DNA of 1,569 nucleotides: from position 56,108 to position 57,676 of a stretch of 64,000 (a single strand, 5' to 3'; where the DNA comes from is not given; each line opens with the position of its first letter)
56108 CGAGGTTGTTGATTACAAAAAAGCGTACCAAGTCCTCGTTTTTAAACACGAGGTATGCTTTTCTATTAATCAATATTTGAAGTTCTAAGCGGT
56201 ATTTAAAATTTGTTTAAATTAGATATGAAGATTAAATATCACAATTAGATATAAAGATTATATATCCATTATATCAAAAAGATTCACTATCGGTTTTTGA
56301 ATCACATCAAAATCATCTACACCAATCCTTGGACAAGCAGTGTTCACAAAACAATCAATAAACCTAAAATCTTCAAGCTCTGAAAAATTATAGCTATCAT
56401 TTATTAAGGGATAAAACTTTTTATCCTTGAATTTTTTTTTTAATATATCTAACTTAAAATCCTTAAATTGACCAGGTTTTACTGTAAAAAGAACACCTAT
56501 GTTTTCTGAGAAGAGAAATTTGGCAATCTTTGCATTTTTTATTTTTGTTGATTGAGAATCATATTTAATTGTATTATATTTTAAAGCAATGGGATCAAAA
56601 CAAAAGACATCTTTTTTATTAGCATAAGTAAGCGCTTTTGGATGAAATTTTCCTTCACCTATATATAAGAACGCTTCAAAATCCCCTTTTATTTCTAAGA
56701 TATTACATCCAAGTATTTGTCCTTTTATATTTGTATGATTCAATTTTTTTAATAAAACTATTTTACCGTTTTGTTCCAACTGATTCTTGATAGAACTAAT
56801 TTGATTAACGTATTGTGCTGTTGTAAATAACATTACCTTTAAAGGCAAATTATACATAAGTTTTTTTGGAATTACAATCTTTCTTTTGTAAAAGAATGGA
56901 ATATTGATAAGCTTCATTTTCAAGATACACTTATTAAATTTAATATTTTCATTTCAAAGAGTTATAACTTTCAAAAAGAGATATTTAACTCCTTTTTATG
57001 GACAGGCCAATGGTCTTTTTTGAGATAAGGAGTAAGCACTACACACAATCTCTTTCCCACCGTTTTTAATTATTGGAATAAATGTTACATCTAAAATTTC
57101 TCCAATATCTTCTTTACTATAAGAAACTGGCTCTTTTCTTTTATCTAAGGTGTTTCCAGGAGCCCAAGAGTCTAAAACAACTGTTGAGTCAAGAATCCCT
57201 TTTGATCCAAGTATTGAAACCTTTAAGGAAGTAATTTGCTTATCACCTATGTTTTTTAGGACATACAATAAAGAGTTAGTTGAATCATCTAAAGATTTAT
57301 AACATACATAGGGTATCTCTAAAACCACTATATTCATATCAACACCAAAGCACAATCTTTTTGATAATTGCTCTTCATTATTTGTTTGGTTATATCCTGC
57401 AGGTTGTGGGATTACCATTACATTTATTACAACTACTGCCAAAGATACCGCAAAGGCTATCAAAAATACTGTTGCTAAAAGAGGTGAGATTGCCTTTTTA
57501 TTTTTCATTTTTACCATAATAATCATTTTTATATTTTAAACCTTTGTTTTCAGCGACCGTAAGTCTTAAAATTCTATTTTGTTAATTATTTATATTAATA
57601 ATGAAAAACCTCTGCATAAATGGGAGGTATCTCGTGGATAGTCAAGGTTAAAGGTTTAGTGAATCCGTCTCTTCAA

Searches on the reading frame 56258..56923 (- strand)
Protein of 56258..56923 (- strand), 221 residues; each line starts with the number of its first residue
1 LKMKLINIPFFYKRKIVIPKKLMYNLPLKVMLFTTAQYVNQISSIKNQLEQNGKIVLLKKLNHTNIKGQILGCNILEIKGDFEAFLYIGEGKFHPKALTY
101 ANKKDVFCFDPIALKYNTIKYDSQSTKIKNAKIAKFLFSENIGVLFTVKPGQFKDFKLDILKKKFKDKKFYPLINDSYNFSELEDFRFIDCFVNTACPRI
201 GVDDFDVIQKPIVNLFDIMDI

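Call 21: search_protein_families(library=pfam, proteins=[window:56258-56923:-], max_evalue=0.00001)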
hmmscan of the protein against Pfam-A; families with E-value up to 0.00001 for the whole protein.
window:56258-56923:- (221 aa): 1 family
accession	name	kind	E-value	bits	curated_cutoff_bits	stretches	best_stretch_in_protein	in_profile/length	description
PF01866.22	Diphthamide_syn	-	3.5e-34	119.1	33.2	1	28-217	91-287/302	Putative diphthamide synthesis protein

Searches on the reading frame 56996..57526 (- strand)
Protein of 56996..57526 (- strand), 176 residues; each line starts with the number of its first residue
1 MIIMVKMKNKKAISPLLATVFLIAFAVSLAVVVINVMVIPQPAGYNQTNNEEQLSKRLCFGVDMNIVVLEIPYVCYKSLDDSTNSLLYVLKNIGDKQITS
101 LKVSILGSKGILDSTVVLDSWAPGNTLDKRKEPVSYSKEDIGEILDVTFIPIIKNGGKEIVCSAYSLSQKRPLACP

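Call 21: search_protein_families(library=pfam, proteins=[window:56996-57526:-], max_evalue=0.00001)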
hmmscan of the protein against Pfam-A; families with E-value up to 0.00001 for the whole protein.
window:56996-57526:- (176 aa): 0 families

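Call 58: find_encoding_contigs(protein=window:56996-57526:-, flank=10000, max_places=10)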
Protein window:56996-57526:- (176 aa): 7 contigs read that carry it; 5 places shown.
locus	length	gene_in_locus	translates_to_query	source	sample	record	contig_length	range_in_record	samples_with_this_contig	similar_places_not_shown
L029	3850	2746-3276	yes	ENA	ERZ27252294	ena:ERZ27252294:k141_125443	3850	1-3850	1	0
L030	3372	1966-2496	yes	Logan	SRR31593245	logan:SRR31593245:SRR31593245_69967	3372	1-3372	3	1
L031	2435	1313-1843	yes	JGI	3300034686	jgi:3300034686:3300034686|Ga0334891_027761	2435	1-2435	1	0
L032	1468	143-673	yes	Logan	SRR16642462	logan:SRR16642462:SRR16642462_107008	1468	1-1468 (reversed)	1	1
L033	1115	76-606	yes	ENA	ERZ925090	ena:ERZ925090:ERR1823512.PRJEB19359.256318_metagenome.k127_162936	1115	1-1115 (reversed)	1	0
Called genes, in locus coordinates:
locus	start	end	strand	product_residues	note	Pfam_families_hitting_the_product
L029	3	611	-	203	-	?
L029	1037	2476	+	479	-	PF07690:MFS_1 (weak)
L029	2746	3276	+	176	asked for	-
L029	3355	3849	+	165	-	?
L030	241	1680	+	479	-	PF07690:MFS_1 (weak)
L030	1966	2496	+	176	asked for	-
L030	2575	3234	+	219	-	PF01866:Diphthamide_syn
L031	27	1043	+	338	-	PF07690:MFS_1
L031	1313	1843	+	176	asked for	-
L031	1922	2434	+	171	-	?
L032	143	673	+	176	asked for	-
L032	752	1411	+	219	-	PF01866:Diphthamide_syn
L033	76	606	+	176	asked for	-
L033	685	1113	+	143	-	?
